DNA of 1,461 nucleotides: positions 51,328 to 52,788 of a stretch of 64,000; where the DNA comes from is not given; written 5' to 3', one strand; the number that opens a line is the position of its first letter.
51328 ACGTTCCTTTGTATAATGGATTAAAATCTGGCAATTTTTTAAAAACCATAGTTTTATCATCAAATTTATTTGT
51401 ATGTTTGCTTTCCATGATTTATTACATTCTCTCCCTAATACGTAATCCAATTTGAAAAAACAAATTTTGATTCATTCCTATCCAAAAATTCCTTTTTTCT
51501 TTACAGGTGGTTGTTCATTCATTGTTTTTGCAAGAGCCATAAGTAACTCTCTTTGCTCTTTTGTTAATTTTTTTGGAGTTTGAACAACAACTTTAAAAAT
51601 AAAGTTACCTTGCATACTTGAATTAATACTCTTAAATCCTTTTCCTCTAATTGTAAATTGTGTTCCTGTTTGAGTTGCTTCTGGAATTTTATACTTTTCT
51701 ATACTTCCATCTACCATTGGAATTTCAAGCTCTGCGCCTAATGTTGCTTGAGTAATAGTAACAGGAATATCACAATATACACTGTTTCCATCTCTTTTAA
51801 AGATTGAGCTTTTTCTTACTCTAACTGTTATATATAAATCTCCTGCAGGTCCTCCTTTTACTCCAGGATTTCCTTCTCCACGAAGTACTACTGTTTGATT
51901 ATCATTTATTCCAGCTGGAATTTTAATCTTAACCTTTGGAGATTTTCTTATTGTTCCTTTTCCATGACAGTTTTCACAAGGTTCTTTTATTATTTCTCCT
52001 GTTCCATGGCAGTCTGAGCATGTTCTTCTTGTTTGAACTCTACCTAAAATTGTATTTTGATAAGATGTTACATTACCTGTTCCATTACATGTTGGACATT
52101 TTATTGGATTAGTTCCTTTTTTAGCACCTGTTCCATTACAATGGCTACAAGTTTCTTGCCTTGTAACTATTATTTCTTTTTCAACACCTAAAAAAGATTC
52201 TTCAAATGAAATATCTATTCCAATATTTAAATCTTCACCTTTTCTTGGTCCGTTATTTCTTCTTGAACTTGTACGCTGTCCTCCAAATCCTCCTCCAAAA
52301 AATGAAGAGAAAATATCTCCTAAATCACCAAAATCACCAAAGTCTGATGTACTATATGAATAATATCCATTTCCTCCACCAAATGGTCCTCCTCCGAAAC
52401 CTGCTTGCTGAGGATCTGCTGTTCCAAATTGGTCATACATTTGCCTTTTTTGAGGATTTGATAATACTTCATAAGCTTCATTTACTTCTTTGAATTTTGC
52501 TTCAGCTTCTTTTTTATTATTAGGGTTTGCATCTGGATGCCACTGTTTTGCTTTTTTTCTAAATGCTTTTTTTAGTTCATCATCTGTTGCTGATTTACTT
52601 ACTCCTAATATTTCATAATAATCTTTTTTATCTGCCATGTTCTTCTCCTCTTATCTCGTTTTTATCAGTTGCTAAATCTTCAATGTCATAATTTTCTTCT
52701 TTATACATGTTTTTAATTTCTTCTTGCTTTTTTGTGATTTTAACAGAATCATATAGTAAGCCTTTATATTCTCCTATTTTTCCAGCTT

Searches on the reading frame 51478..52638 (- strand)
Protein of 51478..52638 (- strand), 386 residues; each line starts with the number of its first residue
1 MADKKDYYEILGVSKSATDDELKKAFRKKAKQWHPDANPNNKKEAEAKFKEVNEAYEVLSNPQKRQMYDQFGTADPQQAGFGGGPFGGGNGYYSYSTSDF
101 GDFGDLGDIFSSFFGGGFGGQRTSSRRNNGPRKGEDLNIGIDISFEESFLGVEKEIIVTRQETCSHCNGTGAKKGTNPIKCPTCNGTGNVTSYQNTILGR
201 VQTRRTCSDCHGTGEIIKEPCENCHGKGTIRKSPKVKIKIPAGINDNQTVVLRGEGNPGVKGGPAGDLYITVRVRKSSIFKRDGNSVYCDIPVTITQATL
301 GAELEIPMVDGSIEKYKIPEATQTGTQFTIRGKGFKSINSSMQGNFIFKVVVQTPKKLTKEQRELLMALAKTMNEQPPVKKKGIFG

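Call 83: search_protein_families(library=ncbifam, proteins=[window:51478-52638:-], max_evalue=0.00001)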
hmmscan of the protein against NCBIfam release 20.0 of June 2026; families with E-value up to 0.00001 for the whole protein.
window:51478-52638:- (386 aa): 14 families
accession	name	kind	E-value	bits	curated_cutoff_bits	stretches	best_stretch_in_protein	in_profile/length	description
TIGR02349.1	DnaJ_bact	equivalog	1.2e-132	442.6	377.2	1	6-372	1-353/354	molecular chaperone DnaJ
NF008035.0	PRK10767.1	subfamily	2.7e-129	431.5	338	1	3-376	2-351/374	molecular chaperone DnaJ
NF010894.0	PRK14301.1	equivalog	1.1e-103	347.2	548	1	3-381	2-359/373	chaperone protein DnaJ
NF010871.0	PRK14278.1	equivalog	1.1e-101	340.5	502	1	5-378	3-356/378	molecular chaperone DnaJ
NF010874.0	PRK14281.1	equivalog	1.5e-97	327.2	619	1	4-378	2-378/397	chaperone protein DnaJ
NF010885.0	PRK14292.1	equivalog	5e-93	312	585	1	5-385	2-361/371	chaperone protein DnaJ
NF010872.0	PRK14279.1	equivalog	9.2e-93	311.5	556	1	4-372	8-378/394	molecular chaperone DnaJ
NF010892.0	PRK14299.1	equivalog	1.8e-59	201.4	392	2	3-184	2-177/291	chaperone protein DnaJ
NF037946.1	terminal_TopJ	equivalog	3.3e-52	178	300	2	1-75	1-73/810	terminal organelle assembly protein TopJ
NF007618.0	PRK10266.1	equivalog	1.8e-47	162.3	403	2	225-378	149-299/306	curved DNA-binding protein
TIGR03835.1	termin_org_DnaJ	equivalog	8.4e-26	90.6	512.25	1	4-73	1-68/871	terminal organelle assembly protein TopJ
NF050028.1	CldAdptActJ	equivalog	2e-13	50.6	150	1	6-68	3-69/93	cold adaptation protein ActJcold adaptation protein ActJ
NF058604.1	RtpA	equivalog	4.6e-11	42.6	65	1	206-230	11-35/50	anti-TRAP protein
NF006948.0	PRK09430.1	equivalog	5.7e-06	26.1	162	0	5-61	200-262/267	co-chaperone DjlA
